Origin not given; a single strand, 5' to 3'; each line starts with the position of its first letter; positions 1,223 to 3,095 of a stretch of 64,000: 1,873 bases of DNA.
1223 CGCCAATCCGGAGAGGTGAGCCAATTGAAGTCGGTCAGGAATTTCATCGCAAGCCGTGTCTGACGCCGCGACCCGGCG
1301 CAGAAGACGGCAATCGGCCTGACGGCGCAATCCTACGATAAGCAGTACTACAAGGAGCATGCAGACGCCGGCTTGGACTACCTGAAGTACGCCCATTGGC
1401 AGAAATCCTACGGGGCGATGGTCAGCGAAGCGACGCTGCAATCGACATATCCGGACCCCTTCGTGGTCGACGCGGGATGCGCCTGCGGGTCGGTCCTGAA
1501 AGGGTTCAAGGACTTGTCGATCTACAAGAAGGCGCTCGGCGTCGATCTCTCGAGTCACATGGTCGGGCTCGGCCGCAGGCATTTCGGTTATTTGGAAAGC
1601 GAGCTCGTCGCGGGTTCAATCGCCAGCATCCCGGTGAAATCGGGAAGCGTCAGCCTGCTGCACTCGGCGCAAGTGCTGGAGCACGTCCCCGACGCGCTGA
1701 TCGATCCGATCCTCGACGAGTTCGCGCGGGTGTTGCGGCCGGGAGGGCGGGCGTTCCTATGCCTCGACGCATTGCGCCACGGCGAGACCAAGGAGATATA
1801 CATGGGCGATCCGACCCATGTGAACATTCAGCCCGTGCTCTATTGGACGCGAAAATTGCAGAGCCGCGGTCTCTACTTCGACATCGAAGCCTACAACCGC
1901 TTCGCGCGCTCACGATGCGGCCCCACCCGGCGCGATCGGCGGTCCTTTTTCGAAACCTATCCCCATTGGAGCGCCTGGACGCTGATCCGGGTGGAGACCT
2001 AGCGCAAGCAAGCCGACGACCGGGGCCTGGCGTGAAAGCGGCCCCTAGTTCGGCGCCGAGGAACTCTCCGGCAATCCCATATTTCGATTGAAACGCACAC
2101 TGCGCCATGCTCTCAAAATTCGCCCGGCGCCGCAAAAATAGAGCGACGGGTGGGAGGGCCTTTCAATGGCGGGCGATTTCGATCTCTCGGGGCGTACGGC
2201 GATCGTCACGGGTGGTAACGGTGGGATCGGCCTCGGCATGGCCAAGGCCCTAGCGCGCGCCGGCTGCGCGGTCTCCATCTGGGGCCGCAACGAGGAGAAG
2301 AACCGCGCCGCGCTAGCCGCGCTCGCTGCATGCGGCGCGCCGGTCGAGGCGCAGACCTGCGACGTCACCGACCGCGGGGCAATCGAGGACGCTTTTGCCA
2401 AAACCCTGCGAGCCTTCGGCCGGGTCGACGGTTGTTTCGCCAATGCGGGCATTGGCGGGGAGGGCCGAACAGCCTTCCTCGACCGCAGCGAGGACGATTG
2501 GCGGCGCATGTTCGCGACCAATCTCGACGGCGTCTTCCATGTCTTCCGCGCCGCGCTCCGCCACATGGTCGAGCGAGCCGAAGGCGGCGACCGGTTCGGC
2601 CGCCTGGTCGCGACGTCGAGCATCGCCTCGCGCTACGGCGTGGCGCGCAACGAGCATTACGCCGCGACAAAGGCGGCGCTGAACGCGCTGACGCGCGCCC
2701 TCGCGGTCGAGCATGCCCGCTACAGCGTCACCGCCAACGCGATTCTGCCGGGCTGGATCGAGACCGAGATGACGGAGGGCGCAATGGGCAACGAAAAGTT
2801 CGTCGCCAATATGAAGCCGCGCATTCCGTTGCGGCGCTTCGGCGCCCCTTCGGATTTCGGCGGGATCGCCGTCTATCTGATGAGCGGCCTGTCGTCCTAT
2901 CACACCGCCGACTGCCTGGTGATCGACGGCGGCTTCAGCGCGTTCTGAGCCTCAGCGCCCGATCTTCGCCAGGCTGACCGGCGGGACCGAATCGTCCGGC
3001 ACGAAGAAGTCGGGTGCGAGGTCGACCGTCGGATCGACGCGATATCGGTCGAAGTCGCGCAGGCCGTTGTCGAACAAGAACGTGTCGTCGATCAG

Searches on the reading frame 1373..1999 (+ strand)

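Call 92: search_protein_families(library=pfam, proteins=[window:1373-1999:+], max_evalue=0.01)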
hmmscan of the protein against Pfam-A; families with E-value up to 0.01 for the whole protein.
window:1373-1999:+ (209 aa): 6 families
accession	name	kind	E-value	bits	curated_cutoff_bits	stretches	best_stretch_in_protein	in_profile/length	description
PF13649.12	Methyltransf_25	-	3.3e-14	53.8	27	1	31-125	1-97/97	Methyltransferase domain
PF08241.18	Methyltransf_11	-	9.5e-14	52.3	21.2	1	32-128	1-94/95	Methyltransferase domain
PF13489.12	Methyltransf_23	-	1.2e-08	35.3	27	1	31-167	26-159/164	Methyltransferase domain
PF08242.18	Methyltransf_12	-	1.4e-07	32.6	30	1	32-126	1-97/98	Methyltransferase domain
PF13847.12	Methyltransf_31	-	1.2e-05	25.5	27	1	31-128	7-108/145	Methyltransferase domain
PF01209.24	Ubie_methyltran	-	0.0031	17.4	20.1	1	31-132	51-153/233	ubiE/COQ5 methyltransferase family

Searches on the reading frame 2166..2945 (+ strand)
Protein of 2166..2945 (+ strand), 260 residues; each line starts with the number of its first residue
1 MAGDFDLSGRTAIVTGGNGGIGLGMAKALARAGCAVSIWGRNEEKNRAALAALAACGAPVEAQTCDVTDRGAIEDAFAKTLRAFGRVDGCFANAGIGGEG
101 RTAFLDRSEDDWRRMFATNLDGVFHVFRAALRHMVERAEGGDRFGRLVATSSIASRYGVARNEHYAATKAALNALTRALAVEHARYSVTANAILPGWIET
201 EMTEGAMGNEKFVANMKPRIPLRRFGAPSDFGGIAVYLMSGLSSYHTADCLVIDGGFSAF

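Call 92: search_protein_families(library=pfam, proteins=[window:2166-2945:+], max_evalue=0.01)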
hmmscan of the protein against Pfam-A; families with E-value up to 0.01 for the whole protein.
window:2166-2945:+ (260 aa): 6 families
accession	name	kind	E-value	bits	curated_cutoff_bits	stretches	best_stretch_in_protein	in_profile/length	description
PF13561.12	adh_short_C2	-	3.8e-61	207.1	27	1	19-258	6-236/236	Enoyl-(Acyl carrier protein) reductase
PF00106.31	adh_short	-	8.4e-52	175.9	26.6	1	11-205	2-189/195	short chain dehydrogenase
PF08659.16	KR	-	1.8e-21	77.3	22.6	1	11-180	2-164/180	KR domain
PF01370.27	Epimerase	-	3.3e-08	33.7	20.9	1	13-184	2-161/240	NAD dependent epimerase/dehydratase family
PF23441.1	SDR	-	8e-05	22.6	27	1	7-213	5-209/258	SDR-like rossmann domain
PF16363.11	GDP_Man_Dehyd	-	0.0058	16.6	27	0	13-80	1-74/332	GDP-mannose 4,6 dehydratase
